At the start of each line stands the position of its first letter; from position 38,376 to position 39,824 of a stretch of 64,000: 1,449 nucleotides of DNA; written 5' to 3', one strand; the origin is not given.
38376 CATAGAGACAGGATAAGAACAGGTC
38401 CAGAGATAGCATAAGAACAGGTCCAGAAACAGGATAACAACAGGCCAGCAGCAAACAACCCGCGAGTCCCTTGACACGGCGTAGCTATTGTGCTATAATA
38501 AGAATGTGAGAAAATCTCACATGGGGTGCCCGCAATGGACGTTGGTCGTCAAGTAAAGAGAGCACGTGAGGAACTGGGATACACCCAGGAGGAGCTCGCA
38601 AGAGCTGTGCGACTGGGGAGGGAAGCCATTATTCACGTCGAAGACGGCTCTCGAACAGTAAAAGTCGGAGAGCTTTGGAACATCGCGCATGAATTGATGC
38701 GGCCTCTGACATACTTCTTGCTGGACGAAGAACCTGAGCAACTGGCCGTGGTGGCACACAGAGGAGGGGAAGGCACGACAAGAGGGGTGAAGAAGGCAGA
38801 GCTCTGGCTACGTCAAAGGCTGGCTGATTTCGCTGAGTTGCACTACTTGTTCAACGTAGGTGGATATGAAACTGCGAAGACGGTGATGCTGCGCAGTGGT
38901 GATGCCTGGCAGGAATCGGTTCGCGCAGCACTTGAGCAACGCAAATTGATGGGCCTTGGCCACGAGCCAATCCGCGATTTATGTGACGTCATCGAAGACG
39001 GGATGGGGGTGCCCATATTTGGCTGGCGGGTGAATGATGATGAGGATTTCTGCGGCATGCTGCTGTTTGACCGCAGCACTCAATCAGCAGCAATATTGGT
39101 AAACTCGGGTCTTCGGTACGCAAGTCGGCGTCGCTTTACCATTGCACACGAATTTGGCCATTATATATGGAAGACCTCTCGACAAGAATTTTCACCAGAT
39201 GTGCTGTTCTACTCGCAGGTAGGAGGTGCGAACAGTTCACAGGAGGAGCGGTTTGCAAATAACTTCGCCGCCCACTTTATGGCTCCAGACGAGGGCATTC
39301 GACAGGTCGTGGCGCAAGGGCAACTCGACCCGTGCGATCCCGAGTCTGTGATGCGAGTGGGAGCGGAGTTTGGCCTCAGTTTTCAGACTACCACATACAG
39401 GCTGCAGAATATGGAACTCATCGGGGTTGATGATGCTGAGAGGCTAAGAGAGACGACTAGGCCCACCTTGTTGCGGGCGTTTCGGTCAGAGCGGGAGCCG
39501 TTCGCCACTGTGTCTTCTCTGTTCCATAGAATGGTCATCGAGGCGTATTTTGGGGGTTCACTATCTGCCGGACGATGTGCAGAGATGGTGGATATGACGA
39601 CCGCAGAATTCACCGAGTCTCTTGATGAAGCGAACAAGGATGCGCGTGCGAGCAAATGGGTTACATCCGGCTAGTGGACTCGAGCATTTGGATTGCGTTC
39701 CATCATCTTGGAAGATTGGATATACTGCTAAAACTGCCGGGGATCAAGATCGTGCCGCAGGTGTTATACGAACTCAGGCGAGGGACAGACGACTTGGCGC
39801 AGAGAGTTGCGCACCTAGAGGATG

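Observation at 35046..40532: Two paralogous HTH_XRE-ImmA/IrrE(COG2856) + PIN-like (DUF4411-type) two-gene cassettes bracketing ahcY, followed by an SNase-like nuclease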

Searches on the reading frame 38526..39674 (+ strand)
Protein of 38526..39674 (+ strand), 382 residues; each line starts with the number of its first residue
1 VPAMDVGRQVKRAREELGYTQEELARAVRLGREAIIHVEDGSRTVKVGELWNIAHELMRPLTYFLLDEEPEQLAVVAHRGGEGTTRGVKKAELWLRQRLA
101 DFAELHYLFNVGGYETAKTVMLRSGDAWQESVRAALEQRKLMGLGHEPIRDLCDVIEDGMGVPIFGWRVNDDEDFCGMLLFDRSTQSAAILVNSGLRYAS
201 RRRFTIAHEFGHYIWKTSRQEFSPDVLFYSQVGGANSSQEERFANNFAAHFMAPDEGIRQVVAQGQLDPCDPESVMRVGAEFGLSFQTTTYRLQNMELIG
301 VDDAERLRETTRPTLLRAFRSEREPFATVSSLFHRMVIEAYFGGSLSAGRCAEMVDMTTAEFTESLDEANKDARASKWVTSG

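Call 3: search_protein_families(library=pfam, proteins=[window:38526-39674:+], max_evalue=0.1)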
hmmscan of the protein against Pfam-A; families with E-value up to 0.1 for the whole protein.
window:38526-39674:+ (382 aa): 6 families
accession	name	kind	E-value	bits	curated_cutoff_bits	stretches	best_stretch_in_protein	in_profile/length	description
PF06114.19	Peptidase_M78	-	2.3e-13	50.5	22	1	187-293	28-122/123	IrrE N-terminal-like domain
PF01381.28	HTH_3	-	6.7e-08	32.9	23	1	10-63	1-54/55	Helix-turn-helix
PF13560.12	HTH_31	-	3.9e-06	27.5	27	1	6-50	2-47/64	Helix-turn-helix domain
PF12844.13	HTH_19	-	8.1e-06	26.1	30.2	1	7-65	1-59/64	Helix-turn-helix domain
PF03683.19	UPF0175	-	1.7e-05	24.8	27.9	1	331-369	19-57/75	Uncharacterised protein family (UPF0175)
PF19319.4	DUF5919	-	0.08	13.2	23.5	0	9-101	41-130/161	Domain of unknown function (DUF5919)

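Call 4: search_protein_families(library=padloc, proteins=[window:38526-39674:+], max_evalue=0.1)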
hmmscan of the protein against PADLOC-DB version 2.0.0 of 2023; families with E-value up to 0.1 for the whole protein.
window:38526-39674:+ (382 aa): 21 families
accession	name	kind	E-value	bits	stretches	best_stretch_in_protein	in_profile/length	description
PDLC04141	capP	-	2.2e-20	71.2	1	173-295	41-152/242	capP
PDLC03952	RmrA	-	1.9e-17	61.2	1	9-308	26-314/395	-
PDLC03947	RmrA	-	2e-17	61.1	1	7-307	13-301/383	-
PDLC03953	RmrA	-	5.8e-17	60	1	3-304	3-291/373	-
PDLC03949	RmrA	-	7.2e-17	59.3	1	9-361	6-328/363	-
PDLC03954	RmrA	-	3.1e-16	57.3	1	7-310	12-304/380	-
PDLC03944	RmrA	-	5.2e-16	56.7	1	7-264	8-254/384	-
PDLC03951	RmrA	-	2.2e-15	54.5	1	8-307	11-296/400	-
PDLC03945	RmrA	-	1.6e-13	48.6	1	5-302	2-299/394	-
PDLC03948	RmrA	-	4.7e-13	46.8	1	9-307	12-300/397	-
PDLC03946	RmrA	-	4.5e-12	43.4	1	9-299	6-270/357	-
PDLC04776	PDC-M69B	-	7.2e-10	37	1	172-311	54-189/272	-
PDLC03943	RmrA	-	2.2e-08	31.6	1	7-298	4-274/370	-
PDLC03955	RmrA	-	3.3e-08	31.1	1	12-296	27-290/371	-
PDLC03956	RmrA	-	3.9e-07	27.5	1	12-307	15-297/399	-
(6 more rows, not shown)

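Call 5: search_protein_families(library=ncbifam, proteins=[window:38526-39674:+], max_evalue=0.1)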
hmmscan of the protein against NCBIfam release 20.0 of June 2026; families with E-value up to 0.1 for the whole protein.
window:38526-39674:+ (382 aa): 9 families
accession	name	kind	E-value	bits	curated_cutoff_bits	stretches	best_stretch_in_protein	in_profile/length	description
NF052239.1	antitox_spr1629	equivalog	6.5e-13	48.5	335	1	5-302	2-299/377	spr1629 family repressor/antitoxin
TIGR03070.1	couple_hipB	subfamily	4.3e-09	36.2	71.65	1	5-55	2-52/58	type II toxin-antitoxin system Y4mF family antitoxin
NF047948.1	male_kill_WMK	equivalog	3.3e-08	33.3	300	1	5-62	162-219/300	WO male-killing family protein Wmk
NF006015.0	PRK08154.1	subfamily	0.00018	20.8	204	1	5-71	30-96/314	anaerobic benzoate catabolism transcriptional regulator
TIGR03830.1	CxxCG_CxxCG_HTH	subfamily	0.003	17.3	61.8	1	6-43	66-103/127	type II TA system antitoxin MqsA family protein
TIGR00270.2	TIGR00270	equivalog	0.0098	15.7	110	1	7-41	77-111/159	multiprotein bridging factor aMBF1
NF007257.0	PRK09706.1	subfamily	0.011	15.6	101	1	5-71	5-71/135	transcriptional repressor DicA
NF041951.1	phage_RstR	subfamily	0.012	15.8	80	1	4-68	1-65/108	RstR family transcriptional repressor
NF038139.1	Reg_Aceta_RamB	equivalog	0.037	12.7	700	0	6-74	3-71/465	acetate metabolism transcriptional regulator RamB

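Call 90: search_solved_structures(query=window:38535-39674:+, max_evalue=0.01, show_alignments=3)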
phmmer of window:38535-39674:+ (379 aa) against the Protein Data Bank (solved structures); distinct sequences matched with E-value up to 0.01: 4.
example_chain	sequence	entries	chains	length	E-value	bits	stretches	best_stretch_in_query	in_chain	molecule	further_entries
9vzy_A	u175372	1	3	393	3e-05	26.4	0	169-301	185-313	HTH cro/C1-type domain-containing protein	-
7t5t_A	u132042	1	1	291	0.00056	22.3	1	171-260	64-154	CapP toxin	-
8tac_A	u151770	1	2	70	0.0014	20.9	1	3-42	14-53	DBP48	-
2b5a_A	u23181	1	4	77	0.0052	19.1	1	3-65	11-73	C.BclI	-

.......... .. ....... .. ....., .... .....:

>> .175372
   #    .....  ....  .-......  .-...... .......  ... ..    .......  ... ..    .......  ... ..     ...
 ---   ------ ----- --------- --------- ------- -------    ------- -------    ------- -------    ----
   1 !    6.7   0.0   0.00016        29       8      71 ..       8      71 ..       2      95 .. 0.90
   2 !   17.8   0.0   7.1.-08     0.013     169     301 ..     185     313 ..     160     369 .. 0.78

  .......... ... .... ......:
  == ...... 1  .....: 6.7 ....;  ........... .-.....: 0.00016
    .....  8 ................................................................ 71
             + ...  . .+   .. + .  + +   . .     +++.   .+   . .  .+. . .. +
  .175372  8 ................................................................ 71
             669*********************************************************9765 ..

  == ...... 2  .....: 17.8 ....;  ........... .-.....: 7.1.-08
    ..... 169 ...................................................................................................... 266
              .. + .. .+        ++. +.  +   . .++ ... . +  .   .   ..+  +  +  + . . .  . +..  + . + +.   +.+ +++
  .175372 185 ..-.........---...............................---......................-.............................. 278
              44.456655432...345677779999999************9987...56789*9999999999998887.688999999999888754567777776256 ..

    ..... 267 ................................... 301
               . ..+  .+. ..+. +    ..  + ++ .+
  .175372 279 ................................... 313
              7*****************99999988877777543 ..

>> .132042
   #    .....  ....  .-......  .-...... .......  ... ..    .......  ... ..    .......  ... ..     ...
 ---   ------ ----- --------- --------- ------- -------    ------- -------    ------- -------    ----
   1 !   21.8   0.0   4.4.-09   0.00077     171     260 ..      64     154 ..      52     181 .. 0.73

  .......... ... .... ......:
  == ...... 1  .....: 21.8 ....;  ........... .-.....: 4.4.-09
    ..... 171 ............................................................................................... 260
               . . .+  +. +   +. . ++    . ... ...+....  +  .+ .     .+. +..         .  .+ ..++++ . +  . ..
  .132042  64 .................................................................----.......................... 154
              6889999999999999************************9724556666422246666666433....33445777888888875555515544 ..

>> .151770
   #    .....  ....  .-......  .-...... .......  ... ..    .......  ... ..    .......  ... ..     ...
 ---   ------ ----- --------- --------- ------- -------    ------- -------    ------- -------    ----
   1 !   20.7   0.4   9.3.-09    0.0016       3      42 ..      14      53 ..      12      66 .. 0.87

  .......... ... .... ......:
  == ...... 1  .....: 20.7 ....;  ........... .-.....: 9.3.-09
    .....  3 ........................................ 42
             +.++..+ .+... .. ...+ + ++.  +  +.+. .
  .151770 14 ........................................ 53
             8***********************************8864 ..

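Call 113: search_protein_families(library=phrogs, proteins=[window:38535-39674:+], max_evalue=0.001)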
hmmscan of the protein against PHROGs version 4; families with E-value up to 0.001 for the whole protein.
window:38535-39674:+ (379 aa): 8 families
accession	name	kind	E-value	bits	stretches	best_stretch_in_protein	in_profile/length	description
phrog_2439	-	transcription regulation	5.2e-33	115.4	1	4-339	9-326/367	transcriptional regulator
phrog_87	-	other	1.6e-11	45.4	1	139-307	33-178/227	metallo-protease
phrog_1914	-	unknown function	5.8e-11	43.5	1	172-293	68-177/222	-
phrog_19315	-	unknown function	5.9e-09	36.4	1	178-294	74-180/348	-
phrog_1516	-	unknown function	3.6e-05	24.5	1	169-258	60-148/227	-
phrog_3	-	transcription regulation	5.3e-05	24.2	1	2-69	88-153/430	transcriptional repressor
phrog_8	-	transcription regulation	8.9e-05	23.1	1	8-69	164-223/346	transcriptional regulator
phrog_5823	-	transcription regulation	0.00014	22.2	1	1-62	5-67/404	transcriptional regulator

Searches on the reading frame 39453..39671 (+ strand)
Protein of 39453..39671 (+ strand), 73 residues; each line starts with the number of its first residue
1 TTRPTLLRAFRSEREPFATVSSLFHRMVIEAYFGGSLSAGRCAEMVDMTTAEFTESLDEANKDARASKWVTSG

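Call 69: search_protein_families(library=pfam, proteins=[window:39453-39671:+], max_evalue=1)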
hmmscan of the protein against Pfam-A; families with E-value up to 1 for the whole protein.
seq(73 aa): 1 family
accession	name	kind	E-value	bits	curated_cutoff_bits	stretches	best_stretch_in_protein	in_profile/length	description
PF03683.19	UPF0175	-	1.6e-06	28.1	27.9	1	21-61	18-58/75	Uncharacterised protein family (UPF0175)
